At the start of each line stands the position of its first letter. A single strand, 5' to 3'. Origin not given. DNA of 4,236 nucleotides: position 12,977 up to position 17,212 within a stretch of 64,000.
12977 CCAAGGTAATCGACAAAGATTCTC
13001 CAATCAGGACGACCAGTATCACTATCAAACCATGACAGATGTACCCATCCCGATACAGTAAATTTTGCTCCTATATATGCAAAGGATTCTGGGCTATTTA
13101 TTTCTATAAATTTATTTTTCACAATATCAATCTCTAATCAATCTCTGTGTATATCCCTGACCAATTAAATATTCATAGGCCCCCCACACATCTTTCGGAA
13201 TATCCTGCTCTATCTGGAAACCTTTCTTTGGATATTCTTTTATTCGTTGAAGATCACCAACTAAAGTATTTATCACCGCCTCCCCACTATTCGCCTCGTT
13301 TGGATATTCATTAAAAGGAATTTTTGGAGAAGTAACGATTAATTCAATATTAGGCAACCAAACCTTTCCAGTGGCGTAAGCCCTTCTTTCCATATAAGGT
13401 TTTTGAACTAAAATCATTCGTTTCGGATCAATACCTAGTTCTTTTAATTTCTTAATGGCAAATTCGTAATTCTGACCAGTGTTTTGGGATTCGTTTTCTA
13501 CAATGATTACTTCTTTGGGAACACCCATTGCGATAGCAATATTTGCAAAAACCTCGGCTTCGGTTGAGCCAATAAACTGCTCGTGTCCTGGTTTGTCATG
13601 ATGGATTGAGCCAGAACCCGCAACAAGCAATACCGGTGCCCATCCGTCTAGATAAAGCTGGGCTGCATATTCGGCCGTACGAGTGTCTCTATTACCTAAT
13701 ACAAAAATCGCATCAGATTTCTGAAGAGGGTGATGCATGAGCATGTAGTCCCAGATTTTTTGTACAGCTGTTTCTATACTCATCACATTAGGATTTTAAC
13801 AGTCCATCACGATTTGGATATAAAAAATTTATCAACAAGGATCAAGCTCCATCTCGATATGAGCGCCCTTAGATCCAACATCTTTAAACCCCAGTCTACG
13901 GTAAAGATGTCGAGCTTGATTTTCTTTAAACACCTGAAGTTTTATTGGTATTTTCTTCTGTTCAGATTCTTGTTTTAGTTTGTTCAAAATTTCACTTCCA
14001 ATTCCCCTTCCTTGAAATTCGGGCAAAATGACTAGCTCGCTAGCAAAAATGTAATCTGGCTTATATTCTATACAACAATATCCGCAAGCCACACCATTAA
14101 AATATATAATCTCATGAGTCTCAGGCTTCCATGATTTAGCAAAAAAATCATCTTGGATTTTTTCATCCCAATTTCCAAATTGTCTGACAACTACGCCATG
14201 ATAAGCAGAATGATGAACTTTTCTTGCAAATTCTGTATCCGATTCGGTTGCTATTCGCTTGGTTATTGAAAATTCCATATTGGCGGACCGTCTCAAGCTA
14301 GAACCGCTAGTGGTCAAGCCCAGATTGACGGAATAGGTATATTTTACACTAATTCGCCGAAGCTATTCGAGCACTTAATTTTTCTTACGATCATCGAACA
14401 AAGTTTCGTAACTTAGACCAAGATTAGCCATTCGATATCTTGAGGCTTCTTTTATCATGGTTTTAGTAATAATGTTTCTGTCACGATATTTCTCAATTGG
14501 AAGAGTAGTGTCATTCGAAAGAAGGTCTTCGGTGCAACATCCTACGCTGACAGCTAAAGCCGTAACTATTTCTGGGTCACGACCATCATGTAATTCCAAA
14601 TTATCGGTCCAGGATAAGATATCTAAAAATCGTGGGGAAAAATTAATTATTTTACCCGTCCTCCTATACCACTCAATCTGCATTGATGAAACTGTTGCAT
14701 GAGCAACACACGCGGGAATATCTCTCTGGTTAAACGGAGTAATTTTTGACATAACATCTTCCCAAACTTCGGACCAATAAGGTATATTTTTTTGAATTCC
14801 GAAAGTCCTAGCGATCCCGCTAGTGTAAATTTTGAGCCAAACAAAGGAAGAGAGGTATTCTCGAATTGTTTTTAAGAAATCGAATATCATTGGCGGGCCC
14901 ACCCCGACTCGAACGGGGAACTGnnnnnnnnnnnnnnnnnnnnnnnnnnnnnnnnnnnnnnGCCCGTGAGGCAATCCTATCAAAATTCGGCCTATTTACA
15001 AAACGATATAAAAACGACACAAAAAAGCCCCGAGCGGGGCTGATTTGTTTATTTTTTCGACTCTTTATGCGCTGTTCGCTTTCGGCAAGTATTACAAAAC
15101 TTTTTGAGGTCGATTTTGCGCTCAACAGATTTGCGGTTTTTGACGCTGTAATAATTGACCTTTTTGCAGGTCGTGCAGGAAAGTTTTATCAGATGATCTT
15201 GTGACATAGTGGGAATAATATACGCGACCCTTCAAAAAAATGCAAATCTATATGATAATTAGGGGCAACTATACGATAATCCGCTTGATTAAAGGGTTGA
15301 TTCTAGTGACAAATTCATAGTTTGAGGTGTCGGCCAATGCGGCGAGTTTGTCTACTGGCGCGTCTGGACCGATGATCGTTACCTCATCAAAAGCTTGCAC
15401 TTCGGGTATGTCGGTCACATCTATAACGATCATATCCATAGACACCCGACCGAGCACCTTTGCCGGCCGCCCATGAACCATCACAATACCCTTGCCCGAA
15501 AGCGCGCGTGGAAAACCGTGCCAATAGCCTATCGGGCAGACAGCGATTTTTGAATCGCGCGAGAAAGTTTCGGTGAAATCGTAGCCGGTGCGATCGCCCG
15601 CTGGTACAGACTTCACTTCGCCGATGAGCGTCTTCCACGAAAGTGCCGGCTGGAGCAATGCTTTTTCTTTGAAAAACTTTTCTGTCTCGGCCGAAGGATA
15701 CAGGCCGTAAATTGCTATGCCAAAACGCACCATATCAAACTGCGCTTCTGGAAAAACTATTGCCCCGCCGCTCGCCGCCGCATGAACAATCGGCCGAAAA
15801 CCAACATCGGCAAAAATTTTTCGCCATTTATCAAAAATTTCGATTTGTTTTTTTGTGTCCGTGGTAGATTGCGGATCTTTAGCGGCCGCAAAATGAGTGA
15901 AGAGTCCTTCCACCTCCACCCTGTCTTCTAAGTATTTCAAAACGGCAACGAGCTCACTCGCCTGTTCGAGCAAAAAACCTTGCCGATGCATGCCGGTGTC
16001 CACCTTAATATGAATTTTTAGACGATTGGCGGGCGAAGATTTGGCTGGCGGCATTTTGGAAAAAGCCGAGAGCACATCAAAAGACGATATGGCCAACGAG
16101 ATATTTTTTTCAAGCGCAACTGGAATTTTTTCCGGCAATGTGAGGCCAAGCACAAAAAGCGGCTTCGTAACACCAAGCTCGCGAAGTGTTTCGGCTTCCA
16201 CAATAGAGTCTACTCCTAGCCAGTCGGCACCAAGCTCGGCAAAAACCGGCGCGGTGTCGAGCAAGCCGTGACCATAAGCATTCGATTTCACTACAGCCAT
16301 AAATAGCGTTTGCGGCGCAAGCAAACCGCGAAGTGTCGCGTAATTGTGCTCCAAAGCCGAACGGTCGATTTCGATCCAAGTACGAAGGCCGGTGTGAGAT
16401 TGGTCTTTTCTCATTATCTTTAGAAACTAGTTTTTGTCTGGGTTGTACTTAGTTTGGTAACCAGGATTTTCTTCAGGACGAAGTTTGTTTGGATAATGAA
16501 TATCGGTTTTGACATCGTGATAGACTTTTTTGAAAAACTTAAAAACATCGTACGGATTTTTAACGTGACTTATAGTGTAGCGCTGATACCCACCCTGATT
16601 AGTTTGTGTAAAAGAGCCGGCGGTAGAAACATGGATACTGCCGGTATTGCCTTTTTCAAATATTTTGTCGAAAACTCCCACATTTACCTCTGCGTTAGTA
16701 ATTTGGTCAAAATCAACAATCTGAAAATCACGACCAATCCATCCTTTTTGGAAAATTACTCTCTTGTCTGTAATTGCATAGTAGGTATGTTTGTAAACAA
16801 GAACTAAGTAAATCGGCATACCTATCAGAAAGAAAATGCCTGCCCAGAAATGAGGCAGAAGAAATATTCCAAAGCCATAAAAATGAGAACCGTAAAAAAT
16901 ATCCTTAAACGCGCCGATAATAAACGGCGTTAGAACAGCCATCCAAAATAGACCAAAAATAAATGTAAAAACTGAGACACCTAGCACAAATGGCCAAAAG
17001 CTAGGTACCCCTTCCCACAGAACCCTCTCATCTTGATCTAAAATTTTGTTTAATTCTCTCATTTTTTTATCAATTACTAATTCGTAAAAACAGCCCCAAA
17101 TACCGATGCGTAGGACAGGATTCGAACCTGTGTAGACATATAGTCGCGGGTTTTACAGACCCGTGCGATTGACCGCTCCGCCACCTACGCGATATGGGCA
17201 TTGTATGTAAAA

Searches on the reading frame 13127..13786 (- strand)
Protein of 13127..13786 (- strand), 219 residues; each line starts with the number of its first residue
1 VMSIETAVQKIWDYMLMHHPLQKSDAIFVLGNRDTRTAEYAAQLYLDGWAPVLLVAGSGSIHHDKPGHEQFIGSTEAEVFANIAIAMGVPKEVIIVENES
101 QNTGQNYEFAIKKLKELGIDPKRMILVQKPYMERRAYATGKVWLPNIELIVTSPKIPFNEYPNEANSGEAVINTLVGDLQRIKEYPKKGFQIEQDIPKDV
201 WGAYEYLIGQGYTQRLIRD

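Call 26: search_protein_families(library=pfam, proteins=[window:13127-13786:-], max_evalue=0.0001)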
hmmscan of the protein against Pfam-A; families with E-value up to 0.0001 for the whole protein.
window:13127-13786:- (219 aa): 1 family
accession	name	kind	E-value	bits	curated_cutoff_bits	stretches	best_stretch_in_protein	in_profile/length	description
PF02698.23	DUF218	-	8.7e-17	61.7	27.6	1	25-140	1-100/133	DUF218 domain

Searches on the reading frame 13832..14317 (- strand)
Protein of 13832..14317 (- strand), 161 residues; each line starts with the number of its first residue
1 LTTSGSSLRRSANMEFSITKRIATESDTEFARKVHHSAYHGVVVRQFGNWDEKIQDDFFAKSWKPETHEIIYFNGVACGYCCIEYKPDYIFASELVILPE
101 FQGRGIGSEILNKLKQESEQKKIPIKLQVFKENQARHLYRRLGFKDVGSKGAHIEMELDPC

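Call 26: search_protein_families(library=pfam, proteins=[window:13832-14317:-], max_evalue=0.0001)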
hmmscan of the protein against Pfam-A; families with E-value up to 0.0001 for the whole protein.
window:13832-14317:- (161 aa): 4 families
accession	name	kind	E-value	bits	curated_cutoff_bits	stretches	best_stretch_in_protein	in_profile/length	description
PF13508.13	Acetyltransf_7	-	1.2e-13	51.7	27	1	70-145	7-83/84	Acetyltransferase (GNAT) domain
PF00583.31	Acetyltransf_1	-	8.4e-13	49.1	20.7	1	49-144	15-116/116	Acetyltransferase (GNAT) family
PF13673.13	Acetyltransf_10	-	1.3e-11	45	23.6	1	49-150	12-113/128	Acetyltransferase (GNAT) domain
PF08445.16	FR47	-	5.4e-07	30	22.1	1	93-146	25-79/86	FR47-like protein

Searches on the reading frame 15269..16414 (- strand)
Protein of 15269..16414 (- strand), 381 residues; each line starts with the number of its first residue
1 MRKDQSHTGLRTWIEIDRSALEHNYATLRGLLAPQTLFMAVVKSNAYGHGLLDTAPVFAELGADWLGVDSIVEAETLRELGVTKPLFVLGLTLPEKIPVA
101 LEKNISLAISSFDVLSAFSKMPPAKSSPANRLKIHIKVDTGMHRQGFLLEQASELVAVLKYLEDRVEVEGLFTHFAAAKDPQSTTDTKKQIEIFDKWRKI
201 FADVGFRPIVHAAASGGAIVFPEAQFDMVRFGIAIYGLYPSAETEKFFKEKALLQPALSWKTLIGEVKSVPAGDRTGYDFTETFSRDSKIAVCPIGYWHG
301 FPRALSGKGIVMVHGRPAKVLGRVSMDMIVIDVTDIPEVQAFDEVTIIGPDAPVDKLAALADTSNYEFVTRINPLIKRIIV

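Call 27: search_protein_families(library=pfam, proteins=[window:15269-16414:-], max_evalue=0.0001)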
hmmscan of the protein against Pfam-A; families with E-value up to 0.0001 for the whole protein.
window:15269-16414:- (381 aa): 2 families
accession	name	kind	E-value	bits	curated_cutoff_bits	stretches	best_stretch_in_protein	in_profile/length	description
PF01168.26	Ala_racemase_N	-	8e-61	206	24.1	1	16-240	1-220/220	Alanine racemase, N-terminal domain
PF00842.27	Ala_racemase_C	-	3.1e-36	124.2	25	1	257-379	1-126/127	Alanine racemase, C-terminal domain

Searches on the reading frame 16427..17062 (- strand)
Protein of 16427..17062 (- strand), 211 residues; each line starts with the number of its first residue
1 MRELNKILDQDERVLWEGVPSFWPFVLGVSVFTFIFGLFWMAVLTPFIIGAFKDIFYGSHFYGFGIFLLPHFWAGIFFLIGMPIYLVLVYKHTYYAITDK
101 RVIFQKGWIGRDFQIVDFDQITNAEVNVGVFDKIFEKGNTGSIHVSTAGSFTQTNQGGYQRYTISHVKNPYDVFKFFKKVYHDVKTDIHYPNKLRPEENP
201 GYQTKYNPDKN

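Call 27: search_protein_families(library=pfam, proteins=[window:16427-17062:-], max_evalue=0.0001)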
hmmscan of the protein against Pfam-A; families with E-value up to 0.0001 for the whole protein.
window:16427-17062:- (211 aa): 1 family
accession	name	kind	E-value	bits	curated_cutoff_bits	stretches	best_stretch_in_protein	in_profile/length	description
PF03703.20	bPH_2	-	1e-09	38.9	22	1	90-150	1-58/78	Bacterial PH domain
